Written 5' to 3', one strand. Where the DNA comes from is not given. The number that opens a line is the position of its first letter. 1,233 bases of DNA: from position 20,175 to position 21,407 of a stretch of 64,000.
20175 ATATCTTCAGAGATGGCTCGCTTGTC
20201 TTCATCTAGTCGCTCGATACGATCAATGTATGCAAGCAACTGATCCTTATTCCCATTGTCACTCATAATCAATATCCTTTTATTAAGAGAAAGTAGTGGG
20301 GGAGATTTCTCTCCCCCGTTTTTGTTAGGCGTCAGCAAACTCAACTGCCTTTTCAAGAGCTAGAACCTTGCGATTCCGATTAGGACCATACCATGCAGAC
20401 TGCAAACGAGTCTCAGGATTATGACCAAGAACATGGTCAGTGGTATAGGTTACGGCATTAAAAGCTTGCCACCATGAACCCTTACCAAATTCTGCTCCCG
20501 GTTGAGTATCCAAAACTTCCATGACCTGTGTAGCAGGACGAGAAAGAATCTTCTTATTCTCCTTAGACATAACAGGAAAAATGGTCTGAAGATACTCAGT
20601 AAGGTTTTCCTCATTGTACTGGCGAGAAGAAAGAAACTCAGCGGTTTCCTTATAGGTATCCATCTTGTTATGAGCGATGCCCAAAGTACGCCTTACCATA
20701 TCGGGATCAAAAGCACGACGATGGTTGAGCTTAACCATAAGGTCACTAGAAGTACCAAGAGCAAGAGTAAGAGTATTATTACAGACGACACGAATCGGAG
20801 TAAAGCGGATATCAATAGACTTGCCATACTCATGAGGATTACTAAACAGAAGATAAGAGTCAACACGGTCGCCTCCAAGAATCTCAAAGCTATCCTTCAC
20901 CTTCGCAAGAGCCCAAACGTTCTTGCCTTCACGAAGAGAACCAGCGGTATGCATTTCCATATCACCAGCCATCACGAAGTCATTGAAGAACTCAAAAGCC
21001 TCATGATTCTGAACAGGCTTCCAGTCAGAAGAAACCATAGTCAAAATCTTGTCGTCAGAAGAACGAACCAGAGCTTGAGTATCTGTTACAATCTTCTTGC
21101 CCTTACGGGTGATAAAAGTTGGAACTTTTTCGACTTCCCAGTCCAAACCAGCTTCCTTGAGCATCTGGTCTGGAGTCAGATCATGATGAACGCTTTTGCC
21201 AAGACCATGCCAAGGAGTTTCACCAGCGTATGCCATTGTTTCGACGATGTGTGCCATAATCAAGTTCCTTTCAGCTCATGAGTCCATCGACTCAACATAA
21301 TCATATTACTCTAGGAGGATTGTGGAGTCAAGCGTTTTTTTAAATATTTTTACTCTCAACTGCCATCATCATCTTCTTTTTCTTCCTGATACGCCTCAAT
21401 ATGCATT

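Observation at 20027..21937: Alphaproteobacterial-type early module: GapR homolog next to DUF932 and MPNWC-type proteins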

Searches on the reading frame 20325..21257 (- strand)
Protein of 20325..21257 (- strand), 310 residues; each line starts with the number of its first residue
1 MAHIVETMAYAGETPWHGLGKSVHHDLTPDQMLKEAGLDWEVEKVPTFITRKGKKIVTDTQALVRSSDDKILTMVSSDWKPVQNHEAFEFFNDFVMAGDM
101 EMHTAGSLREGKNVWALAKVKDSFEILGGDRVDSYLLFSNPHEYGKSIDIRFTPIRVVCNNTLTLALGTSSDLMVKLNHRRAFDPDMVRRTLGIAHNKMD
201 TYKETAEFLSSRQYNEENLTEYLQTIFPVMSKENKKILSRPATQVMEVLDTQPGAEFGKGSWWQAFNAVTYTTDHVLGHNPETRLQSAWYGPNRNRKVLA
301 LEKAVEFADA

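Call 3: search_protein_families(library=pfam, proteins=[window:20325-21257:-], max_evalue=0.01)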
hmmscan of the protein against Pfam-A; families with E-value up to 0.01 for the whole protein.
window:20325-21257:- (310 aa): 1 family
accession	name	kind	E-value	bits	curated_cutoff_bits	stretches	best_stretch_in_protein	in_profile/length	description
PF06067.16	DUF932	-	7.5e-45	153.9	23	1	72-288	2-226/227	Domain of unknown function (DUF932)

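Call 4: search_protein_families(library=phrogs, proteins=[window:20325-21257:-], max_evalue=0.001)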
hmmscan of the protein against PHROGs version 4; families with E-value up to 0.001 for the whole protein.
window:20325-21257:- (310 aa): 1 family
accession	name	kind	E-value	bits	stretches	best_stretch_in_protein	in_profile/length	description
phrog_1221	-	unknown function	8.8e-75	253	1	6-299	27-329/355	-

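Call 13: search_solved_structures(query=window:20325-21257:-, show_alignments=1, max_evalue=1)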
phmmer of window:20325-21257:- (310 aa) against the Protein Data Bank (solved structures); distinct sequences matched with E-value up to 1: 1.
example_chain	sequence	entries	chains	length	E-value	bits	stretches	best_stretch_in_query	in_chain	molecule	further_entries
1nhy_A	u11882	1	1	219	0.9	11.7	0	27-74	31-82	Elongation factor 1-gamma 1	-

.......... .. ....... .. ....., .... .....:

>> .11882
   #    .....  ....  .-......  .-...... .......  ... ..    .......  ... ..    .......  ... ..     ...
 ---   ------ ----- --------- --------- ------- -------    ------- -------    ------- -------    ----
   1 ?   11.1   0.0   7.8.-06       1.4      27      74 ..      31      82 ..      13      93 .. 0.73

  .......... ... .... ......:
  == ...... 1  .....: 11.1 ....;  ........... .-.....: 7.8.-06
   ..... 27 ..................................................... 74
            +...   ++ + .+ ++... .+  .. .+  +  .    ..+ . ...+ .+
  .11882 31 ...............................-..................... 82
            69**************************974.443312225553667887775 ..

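Call 15: find_related_loci(query=window:20325-21257:-, collection=viral_contigs, flank=6000)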
Query window:20325-21257:- (310 aa) in viral_contigs; peptide patterns used: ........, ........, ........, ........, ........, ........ (x = any residue, [..] = any of these).
442 stretches matched a pattern; 427 encode a relative of the query (tblastn E <= 1e-3); the best 80 are kept; 80 distinct loci.
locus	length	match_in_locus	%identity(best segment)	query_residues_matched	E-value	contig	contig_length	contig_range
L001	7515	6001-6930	96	1-310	0e+0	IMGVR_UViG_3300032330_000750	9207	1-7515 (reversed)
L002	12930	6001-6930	96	1-310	0e+0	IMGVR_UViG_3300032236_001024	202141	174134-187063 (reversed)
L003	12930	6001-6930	94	1-310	0e+0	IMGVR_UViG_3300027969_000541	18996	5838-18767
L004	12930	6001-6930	94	1-310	0e+0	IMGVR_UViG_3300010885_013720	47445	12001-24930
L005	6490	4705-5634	82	1-310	0e+0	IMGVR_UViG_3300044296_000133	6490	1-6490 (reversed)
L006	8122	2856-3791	83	1-310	2e-180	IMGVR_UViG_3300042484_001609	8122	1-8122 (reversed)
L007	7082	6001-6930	76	1-310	4e-169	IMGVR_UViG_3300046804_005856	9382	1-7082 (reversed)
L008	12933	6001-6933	76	1-310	4e-166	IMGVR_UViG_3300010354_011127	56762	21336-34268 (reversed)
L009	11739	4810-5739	73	1-310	6e-164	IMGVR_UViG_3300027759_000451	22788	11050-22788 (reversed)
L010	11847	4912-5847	75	1-310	8e-163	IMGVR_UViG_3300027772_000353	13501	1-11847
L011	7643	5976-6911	75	1-310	6e-163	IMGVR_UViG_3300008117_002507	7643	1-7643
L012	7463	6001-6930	73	1-310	9e-163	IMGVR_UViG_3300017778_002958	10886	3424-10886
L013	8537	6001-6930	73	1-310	9e-163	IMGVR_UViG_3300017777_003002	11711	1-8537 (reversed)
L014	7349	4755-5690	76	1-310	9e-163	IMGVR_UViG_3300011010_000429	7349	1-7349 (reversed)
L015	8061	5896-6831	75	1-310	4e-162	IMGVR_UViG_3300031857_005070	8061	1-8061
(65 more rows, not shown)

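Call 23: find_homologous_proteins(query=window:20325-21257:-, max_evalue=0.00001)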
Query window:20325-21257:- (310 aa): 7999 proteins with E <= 0.00001 among 8000 candidates; the best 120 are listed.
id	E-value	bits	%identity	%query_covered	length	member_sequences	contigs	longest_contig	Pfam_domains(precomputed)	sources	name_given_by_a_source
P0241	1.8e-209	712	100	100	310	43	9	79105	PF06067.17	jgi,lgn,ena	-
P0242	4.0e-177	606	84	100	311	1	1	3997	PF06067.17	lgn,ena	-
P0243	2.6e-176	603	84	100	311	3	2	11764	PF06067.17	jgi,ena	jgi:phage/plasmid-like protein (TIGR03299 family)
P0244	5.0e-176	602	84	100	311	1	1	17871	PF06067.17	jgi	jgi:phage/plasmid-like protein (TIGR03299 family)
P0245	5.5e-173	592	82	100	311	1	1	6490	PF06067.17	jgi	jgi:phage/plasmid-like protein (TIGR03299 family)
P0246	1.8e-172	590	83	100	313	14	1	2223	PF06067.17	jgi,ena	jgi:phage/plasmid-like protein (TIGR03299 family)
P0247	1.0e-171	588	81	100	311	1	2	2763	PF06067.17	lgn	-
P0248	2.0e-171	587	81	100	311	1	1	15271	PF06067.17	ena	-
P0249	3.8e-167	573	80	100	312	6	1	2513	PF06067.17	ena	-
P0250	9.2e-167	572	80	100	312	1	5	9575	PF06067.17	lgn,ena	-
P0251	5.2e-164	563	78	100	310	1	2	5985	PF06067.17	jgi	jgi:phage/plasmid-like protein (TIGR03299 family)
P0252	2.4e-163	560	77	100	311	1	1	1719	PF06067.17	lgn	-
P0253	1.5e-161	555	78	100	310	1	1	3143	PF06067.17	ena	-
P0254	1.3e-160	551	75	100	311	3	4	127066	PF06067.17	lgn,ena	-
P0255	1.7e-159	548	75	100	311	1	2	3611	PF06067.17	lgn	-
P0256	1.8e-159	548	75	100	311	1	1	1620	PF06067.17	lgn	-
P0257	2.2e-159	547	75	100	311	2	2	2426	PF06067.17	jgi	jgi:phage/plasmid-like protein (TIGR03299 family)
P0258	1.2e-158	545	75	100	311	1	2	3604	PF06067.17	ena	-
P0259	4.1e-158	543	76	100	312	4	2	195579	PF06067.17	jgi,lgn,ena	-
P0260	4.4e-158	543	75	100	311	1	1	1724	PF06067.17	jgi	-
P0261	6.0e-158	543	75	100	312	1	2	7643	PF06067.17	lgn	-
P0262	6.8e-158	543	73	100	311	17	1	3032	PF06067.17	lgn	-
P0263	9.3e-158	542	75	100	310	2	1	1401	PF06067.17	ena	-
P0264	2.1e-157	541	76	100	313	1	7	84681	PF06067.17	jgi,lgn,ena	jgi:phage/plasmid-like protein (TIGR03299 family)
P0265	3.0e-157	540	74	100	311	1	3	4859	PF06067.17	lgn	-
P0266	3.3e-157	540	75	100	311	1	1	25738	PF06067.17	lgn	-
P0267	5.4e-157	540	73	100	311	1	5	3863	PF06067.17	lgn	-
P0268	6.0e-157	539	74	100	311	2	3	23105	PF06067.17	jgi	jgi:phage/plasmid-like protein (TIGR03299 family)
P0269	8.2e-157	539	74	100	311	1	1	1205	PF06067.17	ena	-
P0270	1.0e-156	539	74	100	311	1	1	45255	PF06067.17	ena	-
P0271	2.1e-156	538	74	100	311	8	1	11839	PF06067.17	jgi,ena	-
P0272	2.2e-156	538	74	100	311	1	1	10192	PF06067.17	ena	-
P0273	3.1e-156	537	74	100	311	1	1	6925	PF06067.17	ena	-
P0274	3.6e-156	537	73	100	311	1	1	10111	PF06067.17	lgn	-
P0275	7.4e-156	536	76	100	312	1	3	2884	PF06067.17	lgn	-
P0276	1.8e-155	535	74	100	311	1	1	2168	PF06067.17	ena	-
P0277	3.8e-155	533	73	100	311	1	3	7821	PF06067.17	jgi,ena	-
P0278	5.0e-155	533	73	100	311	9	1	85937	PF06067.17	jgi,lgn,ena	jgi:phage/plasmid-like protein (TIGR03299 family)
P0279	9.1e-155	532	73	100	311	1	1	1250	PF06067.17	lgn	-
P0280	1.0e-154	532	74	100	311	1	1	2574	PF06067.17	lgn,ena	-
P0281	1.2e-154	532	74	100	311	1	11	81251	PF06067.17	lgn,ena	-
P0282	1.4e-154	532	75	100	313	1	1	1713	PF06067.17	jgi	-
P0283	1.4e-154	532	76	100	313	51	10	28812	PF06067.17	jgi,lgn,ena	-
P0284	1.4e-154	532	74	100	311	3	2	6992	PF06067.17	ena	-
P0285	1.5e-154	532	73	100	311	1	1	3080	PF06067.17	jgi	jgi:phage/plasmid-like protein (TIGR03299 family)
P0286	2.0e-154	531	73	100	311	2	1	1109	PF06067.17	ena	-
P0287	2.4e-154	531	73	100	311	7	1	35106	PF06067.17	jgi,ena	jgi:phage/plasmid-like protein (TIGR03299 family)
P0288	4.2e-154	530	74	99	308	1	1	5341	PF06067.17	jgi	jgi:phage/plasmid-like protein (TIGR03299 family)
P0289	4.4e-154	530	74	100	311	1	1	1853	PF06067.17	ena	-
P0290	4.5e-154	530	73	100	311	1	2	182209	PF06067.17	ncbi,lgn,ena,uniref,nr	ncbi:LGT_TIGR03299, phage/plasmid-like protein TIGR03299 [uncultured Caudovirales phage]|uniref:LGT_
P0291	4.5e-154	530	74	100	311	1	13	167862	PF06067.17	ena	-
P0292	7.0e-154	529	74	100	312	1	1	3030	PF06067.17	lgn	-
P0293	1.1e-153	529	73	100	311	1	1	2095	PF06067.17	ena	-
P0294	1.2e-153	529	74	100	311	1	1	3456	PF06067.17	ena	-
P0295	1.2e-153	529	73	100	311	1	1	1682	PF06067.17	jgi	jgi:phage/plasmid-like protein (TIGR03299 family)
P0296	1.4e-153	528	73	100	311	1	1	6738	PF06067.17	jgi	jgi:phage/plasmid-like protein (TIGR03299 family)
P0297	1.5e-153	528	72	100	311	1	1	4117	PF06067.17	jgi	jgi:phage/plasmid-like protein (TIGR03299 family)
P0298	1.6e-153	528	74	100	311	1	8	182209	PF06067.17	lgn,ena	-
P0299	1.7e-153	528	74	100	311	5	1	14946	PF06067.17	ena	-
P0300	1.7e-153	528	72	100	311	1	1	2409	PF06067.17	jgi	jgi:phage/plasmid-like protein (TIGR03299 family)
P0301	1.8e-153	528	72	100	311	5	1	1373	PF06067.17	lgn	-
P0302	2.5e-153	528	73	100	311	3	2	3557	PF06067.17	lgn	-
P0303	2.5e-153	527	75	100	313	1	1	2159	PF06067.17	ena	-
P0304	2.8e-153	527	72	100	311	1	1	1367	PF06067.17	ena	-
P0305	4.2e-153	527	73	100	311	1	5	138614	PF06067.17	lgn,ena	-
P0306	4.3e-153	527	73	100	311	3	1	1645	PF06067.17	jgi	-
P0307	4.8e-153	527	74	100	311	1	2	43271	PF06067.17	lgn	-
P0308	5.8e-153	526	74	100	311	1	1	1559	PF06067.17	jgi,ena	jgi:phage/plasmid-like protein (TIGR03299 family)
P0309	1.1e-152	525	71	100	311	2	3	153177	PF06067.17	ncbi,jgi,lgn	jgi:phage/plasmid-like protein (TIGR03299 family)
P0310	1.1e-152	525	74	100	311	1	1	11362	PF06067.17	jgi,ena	-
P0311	1.5e-152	525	73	100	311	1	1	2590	PF06067.17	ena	-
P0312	1.5e-152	525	73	100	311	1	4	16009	PF06067.17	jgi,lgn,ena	jgi:phage/plasmid-like protein (TIGR03299 family)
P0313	2.0e-152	525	73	100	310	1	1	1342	PF06067.17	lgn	-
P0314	2.2e-152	524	73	100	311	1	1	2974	PF06067.17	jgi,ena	-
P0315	2.7e-152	524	73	100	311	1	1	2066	PF06067.17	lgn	-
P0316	2.9e-152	524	73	100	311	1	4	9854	PF06067.17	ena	-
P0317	3.0e-152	524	72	100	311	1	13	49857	PF06067.17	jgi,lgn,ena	-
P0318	3.5e-152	524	72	100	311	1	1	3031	PF06067.17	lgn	-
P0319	4.2e-152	523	72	100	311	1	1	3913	PF06067.17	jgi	jgi:phage/plasmid-like protein (TIGR03299 family)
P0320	5.2e-152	523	72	100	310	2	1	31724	PF06067.17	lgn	-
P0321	6.8e-152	523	71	100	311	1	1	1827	PF06067.17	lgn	-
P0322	8.5e-152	522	72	100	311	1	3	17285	PF06067.17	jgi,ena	-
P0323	9.1e-152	522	72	100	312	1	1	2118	PF06067.17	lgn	-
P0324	9.2e-152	522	74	100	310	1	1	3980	PF06067.17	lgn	-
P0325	9.6e-152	522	73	100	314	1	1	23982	PF06067.17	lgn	-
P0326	1.2e-151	522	73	100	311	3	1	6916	PF06067.17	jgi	-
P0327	2.0e-151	521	72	100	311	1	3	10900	PF06067.17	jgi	jgi:phage/plasmid-like protein (TIGR03299 family)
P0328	2.1e-151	521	72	100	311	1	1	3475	PF06067.17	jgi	-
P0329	3.5e-151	520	73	100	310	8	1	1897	PF06067.17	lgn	-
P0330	4.3e-151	520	72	100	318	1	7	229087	PF06067.17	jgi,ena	-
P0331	1.0e-150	519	71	100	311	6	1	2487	PF06067.17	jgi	-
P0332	1.0e-150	519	72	100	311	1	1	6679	PF06067.17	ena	-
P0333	2.2e-150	518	71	100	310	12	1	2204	PF06067.17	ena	-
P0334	2.6e-150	518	72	100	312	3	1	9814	PF06067.17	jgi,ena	jgi:phage/plasmid-like protein (TIGR03299 family)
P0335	3.1e-150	517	72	100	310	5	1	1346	PF06067.17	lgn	-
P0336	4.0e-150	517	72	100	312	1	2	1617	PF06067.17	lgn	-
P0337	4.1e-150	517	73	100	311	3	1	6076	PF06067.17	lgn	-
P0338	4.6e-150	517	71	100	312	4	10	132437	PF06067.17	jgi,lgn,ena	jgi:phage/plasmid-like protein (TIGR03299 family)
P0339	1.5e-149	515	72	100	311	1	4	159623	PF06067.17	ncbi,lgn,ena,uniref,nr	ncbi:LGT_TIGR03299, phage/plasmid-like protein TIGR03299 [uncultured Caudovirales phage]|uniref:LGT_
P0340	1.9e-149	515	72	100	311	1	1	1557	PF06067.17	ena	-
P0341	2.6e-149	514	72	100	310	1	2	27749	PF06067.17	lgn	-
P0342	2.8e-149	514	71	100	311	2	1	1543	PF06067.17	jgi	jgi:phage/plasmid-like protein (TIGR03299 family)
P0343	3.1e-149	514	71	100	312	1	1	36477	PF06067.17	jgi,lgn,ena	jgi:phage/plasmid-like protein (TIGR03299 family)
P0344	4.4e-149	514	71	100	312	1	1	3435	PF06067.17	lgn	-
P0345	7.9e-149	513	70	100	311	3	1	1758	PF06067.17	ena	-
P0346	8.6e-149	513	71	100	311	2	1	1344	PF06067.17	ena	-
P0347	8.6e-149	513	71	100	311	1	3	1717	PF06067.17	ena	-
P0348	8.9e-149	513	73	98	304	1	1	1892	PF06067.17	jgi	jgi:phage/plasmid-like protein (TIGR03299 family)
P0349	1.0e-148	512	70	100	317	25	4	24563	PF06067.17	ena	-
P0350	1.1e-148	512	72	100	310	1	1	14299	PF06067.17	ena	-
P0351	3.1e-148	511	70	100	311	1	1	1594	PF06067.17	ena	-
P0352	3.6e-148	511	72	100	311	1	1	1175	PF06067.17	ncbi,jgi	jgi:phage/plasmid-like protein (TIGR03299 family)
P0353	5.9e-148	510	69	100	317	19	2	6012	PF06067.17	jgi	jgi:phage/plasmid-like protein (TIGR03299 family)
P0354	6.1e-148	510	72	100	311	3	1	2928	PF06067.17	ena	-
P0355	4.9e-147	507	71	100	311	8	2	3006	PF06067.17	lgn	-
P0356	7.1e-147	506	71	100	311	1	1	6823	PF06067.17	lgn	-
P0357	8.8e-147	506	69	100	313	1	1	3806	PF06067.17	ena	-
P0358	1.8e-146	505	72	100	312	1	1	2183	PF06067.17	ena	-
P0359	2.1e-146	505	69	100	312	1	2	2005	PF06067.17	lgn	-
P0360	3.0e-146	504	71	98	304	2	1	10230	PF06067.17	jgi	jgi:hypothetical protein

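Call 60: predict_structure(alignment_id=A3)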
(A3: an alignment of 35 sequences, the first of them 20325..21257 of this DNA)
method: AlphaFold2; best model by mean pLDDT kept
length: 310 residues; sequences in the alignment: 35
mean_pLDDT: 70.9   pTM: 0.56
mean pLDDT of the five models: 70.9, 67.5, 66.8, 66.3, 65.5
residues with pLDDT >= 90: 66; 70-90: 123; 50-70: 75; < 50: 46
segments of 3 or more residues with pLDDT < 50: 1-20, 154-173
pLDDT, mean of each block of 10 residues (from residue 1): 27 37 72 86 92 91 92 85 86 76 76 76 58 67 65 44 30 52 67 56 73 93 88 68 90 76 88 69 52 79 89
secondary structure, 60 per line:
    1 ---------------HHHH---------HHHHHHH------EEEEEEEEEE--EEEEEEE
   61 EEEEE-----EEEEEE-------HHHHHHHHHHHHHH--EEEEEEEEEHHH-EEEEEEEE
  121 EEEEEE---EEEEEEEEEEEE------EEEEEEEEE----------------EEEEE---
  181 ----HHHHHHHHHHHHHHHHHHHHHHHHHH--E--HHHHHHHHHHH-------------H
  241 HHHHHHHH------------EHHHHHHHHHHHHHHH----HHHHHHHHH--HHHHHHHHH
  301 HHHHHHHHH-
elements in order: H16-19 H29-35 E42-51 E54-65 E71-76 H84-97 E100-108 E113-126 E130-141 E148-156 E173-177 H185-210 H216-226 H240-248 H262-276 H281-289 H292-309

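Call 97: search_dna_similar(query=window:20325-21257:-, collection=phages, mode=protein, max_rows=40, max_evalue=1e-10)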
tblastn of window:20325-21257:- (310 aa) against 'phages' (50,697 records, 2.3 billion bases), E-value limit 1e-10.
Records with a match: 406; places in all: 492; records where one place covers at least 80% of the query: 292.
Best place of each record, by identity: <60% 406.
By first word of the organism name: Mycobacterium 174; Streptomyces 88; Gordonia 28; Microbacterium 23; Stenotrophomonas 16; uncultured 15; Arthrobacter 11; Sinorhizobium 7; CrAssphage 7; Bacteriophage 5; and 18 more.
By host as written in the record: Mycobacterium smegmatis mc2 155 102; - 42; Streptomyces griseus ATCC 10137 38; Mycobacterium smegmatis mc#155 34; Streptomyces lividans JI 1326 27; Stenotrophomonas maltophilia 12; Microbacterium foliorum NRRL B-24224 12; Gordonia rubripertincta NRRL B-16540 12; and 50 more.
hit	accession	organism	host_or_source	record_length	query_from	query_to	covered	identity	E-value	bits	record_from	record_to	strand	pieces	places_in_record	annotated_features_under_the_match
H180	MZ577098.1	Methylophilales phage Melnitz-3 EXVC039M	Methylophilales_sp._H5P1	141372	1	310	100%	57.8%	4e-118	379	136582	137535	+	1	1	hypothetical protein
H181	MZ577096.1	Methylophilales phage Melnitz-2 EXVC040M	Methylophilales_sp._H5P1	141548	1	310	100%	57.8%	4e-118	379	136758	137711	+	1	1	hypothetical protein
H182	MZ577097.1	Methylophilales phage Melnitz EXVC044M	Methylophilales_sp._H5P1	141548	1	310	100%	57.8%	4e-118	379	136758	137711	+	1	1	hypothetical protein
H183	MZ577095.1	Methylophilales phage Melnitz-1 EXVC043M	Methylophilales_sp._H5P1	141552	1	310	100%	57.8%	4e-118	379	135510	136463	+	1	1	hypothetical protein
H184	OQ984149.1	Phage C48C1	-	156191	5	310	99%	56.3%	4e-114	367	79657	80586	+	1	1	hypothetical protein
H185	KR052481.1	Sinorhizobium phage phiM19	Sinorhizobium meliloti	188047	1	309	100%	53.5%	7e-108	350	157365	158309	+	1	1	hypothetical protein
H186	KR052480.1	Sinorhizobium phage phiM7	Sinorhizobium meliloti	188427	1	309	100%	53.5%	7e-108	350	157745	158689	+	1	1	hypothetical protein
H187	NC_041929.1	Sinorhizobium phage phiM7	Sinorhizobium meliloti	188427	1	309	100%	53.5%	7e-108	350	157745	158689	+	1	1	hypothetical protein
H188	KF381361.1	Sinorhizobium phage phiM12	Sinorhizobium meliloti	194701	1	309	100%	53.5%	7e-108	350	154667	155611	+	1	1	hypothetical protein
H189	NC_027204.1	Sinorhizobium phage phiM12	Sinorhizobium meliloti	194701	1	309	100%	53.5%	7e-108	350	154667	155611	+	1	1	hypothetical protein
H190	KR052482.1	Sinorhizobium phage phiN3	Sinorhizobium meliloti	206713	1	309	100%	52.8%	5e-107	347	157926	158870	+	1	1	hypothetical protein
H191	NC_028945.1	Sinorhizobium phage phiN3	Sinorhizobium meliloti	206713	1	309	100%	52.8%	5e-107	347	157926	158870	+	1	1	hypothetical protein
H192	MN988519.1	Rhizobium phage RHph_I1_18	Rhizobium phaseoli I1_18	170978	1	308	99%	37.8%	2e-61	216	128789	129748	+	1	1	DUF932 domain-containing protein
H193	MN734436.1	Aminobacter phage Erebus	Aminobacter sp. MSH1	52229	1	293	95%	39.1%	5e-59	209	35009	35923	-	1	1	hypothetical protein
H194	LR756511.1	uncultured phage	metagenomic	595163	1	310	100%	32.0%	7e-42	160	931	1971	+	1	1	record has no annotation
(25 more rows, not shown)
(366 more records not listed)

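Call 101: search_protein_families(library=ncbifam, proteins=[window:20325-21257:-], max_evalue=0.001)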
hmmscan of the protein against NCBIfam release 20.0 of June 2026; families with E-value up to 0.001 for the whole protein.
window:20325-21257:- (310 aa): 1 family
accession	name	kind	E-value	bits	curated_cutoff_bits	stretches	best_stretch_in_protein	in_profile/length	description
TIGR03299.1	LGT_TIGR03299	subfamily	1.3e-69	234.8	110.7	1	6-304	1-310/312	phage/plasmid-like protein TIGR03299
